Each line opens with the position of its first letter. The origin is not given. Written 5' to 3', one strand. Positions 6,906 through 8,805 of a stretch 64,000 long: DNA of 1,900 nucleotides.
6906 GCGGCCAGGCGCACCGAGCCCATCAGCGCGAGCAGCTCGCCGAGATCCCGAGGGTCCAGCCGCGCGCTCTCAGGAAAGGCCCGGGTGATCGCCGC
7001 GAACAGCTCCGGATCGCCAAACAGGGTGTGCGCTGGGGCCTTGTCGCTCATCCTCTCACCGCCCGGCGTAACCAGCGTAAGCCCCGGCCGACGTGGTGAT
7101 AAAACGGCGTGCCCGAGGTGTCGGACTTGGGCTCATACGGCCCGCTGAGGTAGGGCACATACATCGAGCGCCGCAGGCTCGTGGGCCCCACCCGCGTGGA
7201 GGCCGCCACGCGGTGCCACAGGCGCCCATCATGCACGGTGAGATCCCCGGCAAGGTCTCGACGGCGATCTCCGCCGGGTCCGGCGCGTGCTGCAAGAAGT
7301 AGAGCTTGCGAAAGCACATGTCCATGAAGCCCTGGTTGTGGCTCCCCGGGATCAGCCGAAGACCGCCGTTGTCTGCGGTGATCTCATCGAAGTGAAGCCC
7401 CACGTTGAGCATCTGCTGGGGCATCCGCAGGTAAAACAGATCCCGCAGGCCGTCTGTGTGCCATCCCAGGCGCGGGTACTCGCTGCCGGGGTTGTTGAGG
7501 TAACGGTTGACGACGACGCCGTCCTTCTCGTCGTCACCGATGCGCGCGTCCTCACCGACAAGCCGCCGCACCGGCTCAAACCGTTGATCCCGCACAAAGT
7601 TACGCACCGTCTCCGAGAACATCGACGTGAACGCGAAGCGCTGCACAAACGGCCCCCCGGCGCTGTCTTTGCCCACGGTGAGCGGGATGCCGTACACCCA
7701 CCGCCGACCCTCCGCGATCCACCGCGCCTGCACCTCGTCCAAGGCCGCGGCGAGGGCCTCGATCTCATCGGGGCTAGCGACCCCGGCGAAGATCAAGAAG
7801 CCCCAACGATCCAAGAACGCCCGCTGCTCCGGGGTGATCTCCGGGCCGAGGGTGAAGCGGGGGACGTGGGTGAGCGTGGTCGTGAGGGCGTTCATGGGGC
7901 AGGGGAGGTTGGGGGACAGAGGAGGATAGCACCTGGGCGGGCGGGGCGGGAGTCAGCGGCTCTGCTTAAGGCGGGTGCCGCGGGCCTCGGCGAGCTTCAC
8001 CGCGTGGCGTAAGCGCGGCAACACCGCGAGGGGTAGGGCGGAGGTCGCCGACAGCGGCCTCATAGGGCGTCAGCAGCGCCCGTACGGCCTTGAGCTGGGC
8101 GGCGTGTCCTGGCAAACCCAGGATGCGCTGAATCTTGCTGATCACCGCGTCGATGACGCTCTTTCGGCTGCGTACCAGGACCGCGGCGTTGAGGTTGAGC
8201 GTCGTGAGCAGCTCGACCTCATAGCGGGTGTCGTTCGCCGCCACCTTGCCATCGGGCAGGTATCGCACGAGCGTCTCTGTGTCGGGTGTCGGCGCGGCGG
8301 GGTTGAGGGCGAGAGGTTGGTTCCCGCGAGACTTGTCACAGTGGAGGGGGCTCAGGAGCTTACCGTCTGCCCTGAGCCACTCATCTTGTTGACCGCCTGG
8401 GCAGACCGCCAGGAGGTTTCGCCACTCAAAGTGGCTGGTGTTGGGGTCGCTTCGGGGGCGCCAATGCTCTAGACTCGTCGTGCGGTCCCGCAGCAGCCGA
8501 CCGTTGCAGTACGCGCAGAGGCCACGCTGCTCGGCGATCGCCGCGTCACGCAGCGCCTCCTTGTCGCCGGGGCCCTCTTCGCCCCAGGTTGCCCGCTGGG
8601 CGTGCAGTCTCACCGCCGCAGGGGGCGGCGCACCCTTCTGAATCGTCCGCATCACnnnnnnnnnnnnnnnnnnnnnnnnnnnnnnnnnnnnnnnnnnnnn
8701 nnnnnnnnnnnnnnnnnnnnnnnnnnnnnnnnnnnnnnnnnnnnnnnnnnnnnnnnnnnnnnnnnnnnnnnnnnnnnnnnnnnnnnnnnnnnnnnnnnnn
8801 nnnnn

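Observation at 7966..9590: Decayed Septu-like defence pair: intact TIGR02646-type HNH nuclease next to an ATPase lacking its P-loop half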

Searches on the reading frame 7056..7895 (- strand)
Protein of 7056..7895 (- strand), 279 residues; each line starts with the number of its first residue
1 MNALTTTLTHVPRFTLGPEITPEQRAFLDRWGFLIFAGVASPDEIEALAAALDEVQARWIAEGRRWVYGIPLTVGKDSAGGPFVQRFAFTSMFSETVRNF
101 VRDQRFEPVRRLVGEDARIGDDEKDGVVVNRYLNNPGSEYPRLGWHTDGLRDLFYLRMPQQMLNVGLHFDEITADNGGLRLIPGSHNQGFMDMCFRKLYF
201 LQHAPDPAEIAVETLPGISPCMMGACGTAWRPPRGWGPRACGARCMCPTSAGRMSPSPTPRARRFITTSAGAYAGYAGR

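Call 7: search_protein_families(library=pfam, proteins=[window:7056-7895:-], max_evalue=0.1)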
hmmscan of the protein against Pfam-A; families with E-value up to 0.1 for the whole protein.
window:7056-7895:- (279 aa): 1 family
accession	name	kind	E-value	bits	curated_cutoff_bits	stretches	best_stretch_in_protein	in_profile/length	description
PF05721.19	PhyH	-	5.8e-14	53.3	22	1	29-205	2-169/213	Phytanoyl-CoA dioxygenase (PhyH)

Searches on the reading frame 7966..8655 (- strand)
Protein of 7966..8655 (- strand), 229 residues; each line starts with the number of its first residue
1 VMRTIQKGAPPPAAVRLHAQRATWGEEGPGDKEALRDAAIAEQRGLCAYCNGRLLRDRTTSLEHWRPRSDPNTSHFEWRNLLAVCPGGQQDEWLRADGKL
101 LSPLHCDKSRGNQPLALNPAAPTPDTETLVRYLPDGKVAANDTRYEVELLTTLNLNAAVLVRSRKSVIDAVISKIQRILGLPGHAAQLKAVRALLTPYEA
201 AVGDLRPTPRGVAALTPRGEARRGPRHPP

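Call 7: search_protein_families(library=pfam, proteins=[window:7966-8655:-], max_evalue=0.1)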
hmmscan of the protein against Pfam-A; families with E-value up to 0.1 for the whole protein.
window:7966-8655:- (229 aa): 0 families

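Call 8: search_protein_families(library=padloc, proteins=[window:7966-8655:-], max_evalue=0.1)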
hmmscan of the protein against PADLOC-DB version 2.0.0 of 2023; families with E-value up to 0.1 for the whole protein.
window:7966-8655:- (229 aa): 38 families (the best 25 are shown)
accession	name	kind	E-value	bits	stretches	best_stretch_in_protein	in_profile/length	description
PDLC00322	PtuB1|PtuB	-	1.2e-39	134.3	1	2-181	1-173/215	Unknown function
PDLC02924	HNH_I-A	-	4.4e-30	103.2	1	2-184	1-168/198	-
PDLC00332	PtuB1|PtuB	-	2.5e-27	94.1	1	2-176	1-172/212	Unknown function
PDLC00314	PtuB1|PtuB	-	5.1e-22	76.6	1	2-157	1-154/156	Unknown function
PDLC00349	PtuB1|PtuB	-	7.7e-21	73.2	1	2-179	1-208/260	Unknown function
PDLC00346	PtuB1|PtuB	-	1.4e-20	72.1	1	2-174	1-171/214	Unknown function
PDLC00324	PtuB1|PtuB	-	2.6e-20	71.1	1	2-179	1-173/209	Unknown function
PDLC00344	PtuB1|PtuB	-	2.2e-17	61.5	1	2-173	1-164/213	Unknown function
PDLC00320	PtuB1|PtuB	-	7.1e-15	53.4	1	31-172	29-162/202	Unknown function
PDLC00338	PtuB1|PtuB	-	2.3e-14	51.5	1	20-108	21-117/261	Unknown function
PDLC00337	PtuB1|PtuB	-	1.7e-12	45.7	1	33-179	45-175/216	Unknown function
PDLC00355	PtuB1|PtuB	-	4e-12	44.4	1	32-107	37-116/263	Unknown function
PDLC00358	PtuB1|PtuB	-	4.3e-12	44.2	1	2-86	1-86/215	Unknown function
PDLC00326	PtuB1|PtuB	-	2.8e-11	41.7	1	2-171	1-166/197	Unknown function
PDLC00288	PtuA1|PtuA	-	3e-10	37.4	1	40-203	60-233/733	AAA ATPase domain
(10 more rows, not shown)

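Call 9: search_protein_families(library=ncbifam, proteins=[window:7966-8655:-], max_evalue=0.1)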
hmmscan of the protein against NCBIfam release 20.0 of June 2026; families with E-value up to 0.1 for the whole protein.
window:7966-8655:- (229 aa): 3 families
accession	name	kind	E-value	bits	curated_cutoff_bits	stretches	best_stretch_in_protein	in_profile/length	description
NF041761.1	PtuB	equivalog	4.3e-24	85.6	150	1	2-180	1-186/218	retron Ec78 anti-phage system effector HNH endonuclease PtuB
TIGR02646.1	TIGR02646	subfamily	3.3e-16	59.6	52.15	1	24-164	4-144/144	retron system putative HNH endonuclease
NF051854.1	TransRegAosR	equivalog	0.023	14.6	260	1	122-228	62-168/191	oxidative stress transcriptional regulator AosR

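Call 12: find_encoding_contigs(protein=window:7966-8655:-, flank=6000, max_places=6)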
Protein window:7966-8655:- (229 aa): no gene with exactly this product is on record in the collection.
